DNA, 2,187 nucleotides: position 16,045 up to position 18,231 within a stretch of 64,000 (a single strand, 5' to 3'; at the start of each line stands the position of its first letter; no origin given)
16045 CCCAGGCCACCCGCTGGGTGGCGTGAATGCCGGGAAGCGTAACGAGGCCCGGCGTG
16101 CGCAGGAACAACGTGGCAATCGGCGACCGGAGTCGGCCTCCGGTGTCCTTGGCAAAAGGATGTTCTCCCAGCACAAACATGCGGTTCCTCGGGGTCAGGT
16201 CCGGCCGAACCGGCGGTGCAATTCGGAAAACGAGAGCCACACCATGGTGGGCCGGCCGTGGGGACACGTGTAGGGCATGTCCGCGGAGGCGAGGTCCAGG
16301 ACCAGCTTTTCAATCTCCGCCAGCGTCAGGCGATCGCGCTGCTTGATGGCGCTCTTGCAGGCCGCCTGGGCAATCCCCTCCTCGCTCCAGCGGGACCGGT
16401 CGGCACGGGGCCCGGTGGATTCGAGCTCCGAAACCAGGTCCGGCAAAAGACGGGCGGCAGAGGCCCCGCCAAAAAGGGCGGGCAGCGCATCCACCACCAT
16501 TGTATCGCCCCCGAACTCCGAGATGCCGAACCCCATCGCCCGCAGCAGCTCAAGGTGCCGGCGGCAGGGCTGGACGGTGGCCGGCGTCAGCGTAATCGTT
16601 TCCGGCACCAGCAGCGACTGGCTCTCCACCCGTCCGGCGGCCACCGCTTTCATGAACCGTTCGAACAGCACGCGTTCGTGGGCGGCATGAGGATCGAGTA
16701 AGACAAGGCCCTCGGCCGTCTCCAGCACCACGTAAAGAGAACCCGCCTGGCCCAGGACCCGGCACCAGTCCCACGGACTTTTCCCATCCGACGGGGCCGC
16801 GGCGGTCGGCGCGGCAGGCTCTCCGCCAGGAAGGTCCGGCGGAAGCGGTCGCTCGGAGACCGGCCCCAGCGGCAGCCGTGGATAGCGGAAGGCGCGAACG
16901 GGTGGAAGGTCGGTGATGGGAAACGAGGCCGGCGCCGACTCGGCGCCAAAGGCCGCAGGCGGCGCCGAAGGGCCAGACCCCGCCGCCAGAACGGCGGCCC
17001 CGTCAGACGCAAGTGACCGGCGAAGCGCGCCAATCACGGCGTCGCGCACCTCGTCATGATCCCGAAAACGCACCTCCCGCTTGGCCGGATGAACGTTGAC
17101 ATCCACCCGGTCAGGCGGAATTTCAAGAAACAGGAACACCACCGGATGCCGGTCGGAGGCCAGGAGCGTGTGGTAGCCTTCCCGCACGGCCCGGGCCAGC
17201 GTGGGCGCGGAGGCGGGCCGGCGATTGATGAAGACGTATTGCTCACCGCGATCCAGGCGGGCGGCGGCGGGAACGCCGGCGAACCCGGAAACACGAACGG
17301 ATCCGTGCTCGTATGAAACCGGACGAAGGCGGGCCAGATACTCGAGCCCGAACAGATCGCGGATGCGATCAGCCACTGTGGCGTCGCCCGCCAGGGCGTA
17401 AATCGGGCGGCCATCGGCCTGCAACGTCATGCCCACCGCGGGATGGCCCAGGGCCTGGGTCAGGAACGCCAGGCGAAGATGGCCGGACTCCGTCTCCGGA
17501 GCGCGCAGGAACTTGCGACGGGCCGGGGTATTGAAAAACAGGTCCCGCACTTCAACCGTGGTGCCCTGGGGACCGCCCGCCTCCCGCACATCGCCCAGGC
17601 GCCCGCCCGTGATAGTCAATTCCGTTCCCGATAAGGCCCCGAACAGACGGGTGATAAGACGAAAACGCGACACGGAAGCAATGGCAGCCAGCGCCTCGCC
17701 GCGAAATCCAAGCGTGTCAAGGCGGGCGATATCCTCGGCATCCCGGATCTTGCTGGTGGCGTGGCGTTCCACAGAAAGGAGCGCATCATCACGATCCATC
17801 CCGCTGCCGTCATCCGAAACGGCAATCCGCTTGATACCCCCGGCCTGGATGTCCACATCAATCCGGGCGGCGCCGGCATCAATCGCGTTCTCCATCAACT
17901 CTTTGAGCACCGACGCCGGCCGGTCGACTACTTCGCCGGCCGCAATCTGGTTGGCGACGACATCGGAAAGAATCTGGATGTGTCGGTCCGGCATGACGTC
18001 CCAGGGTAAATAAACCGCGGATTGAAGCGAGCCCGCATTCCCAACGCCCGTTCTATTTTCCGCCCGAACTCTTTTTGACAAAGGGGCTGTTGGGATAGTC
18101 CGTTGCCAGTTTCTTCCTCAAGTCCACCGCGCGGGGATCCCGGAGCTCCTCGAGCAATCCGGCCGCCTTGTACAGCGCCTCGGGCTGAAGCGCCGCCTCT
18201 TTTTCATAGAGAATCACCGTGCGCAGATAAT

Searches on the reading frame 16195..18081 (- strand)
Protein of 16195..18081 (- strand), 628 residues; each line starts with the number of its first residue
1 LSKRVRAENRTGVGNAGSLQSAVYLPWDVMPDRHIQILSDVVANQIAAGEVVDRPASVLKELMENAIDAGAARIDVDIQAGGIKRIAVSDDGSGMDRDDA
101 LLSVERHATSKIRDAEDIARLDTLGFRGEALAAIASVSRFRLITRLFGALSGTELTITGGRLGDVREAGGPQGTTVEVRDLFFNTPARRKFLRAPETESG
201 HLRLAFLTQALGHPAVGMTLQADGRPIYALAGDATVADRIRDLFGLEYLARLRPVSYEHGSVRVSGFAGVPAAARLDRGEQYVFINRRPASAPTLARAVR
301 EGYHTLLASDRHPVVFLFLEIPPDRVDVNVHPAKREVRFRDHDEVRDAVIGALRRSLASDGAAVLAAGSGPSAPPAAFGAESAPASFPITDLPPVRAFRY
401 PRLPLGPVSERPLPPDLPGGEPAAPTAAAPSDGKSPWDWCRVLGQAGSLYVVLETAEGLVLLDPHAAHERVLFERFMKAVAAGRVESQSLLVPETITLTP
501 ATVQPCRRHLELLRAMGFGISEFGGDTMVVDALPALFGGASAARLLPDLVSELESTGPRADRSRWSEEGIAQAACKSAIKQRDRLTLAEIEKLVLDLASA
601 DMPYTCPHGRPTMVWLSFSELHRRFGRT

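Call 50: search_protein_families(library=pfam, proteins=[window:16195-18081:-], max_evalue=0.001)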
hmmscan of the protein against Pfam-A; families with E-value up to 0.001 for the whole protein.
window:16195-18081:- (628 aa): 4 families
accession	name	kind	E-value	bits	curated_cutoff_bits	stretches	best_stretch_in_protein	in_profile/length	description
PF01119.25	DNA_mis_repair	-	4.5e-35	120.3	26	1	240-357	1-118/119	DNA mismatch repair protein, C-terminal domain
PF08676.16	MutL_C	-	1.1e-34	119.6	25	1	443-585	1-142/142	MutL C terminal dimerisation domain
PF13589.12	HATPase_c_3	-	6e-09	36.5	25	1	56-151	4-99/137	Histidine kinase-, DNA gyrase B-, and HSP90-like ATPase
PF02518.31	HATPase_c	-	1e-06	29.6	26.4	1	53-109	4-63/111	Histidine kinase-, DNA gyrase B-, and HSP90-like ATPase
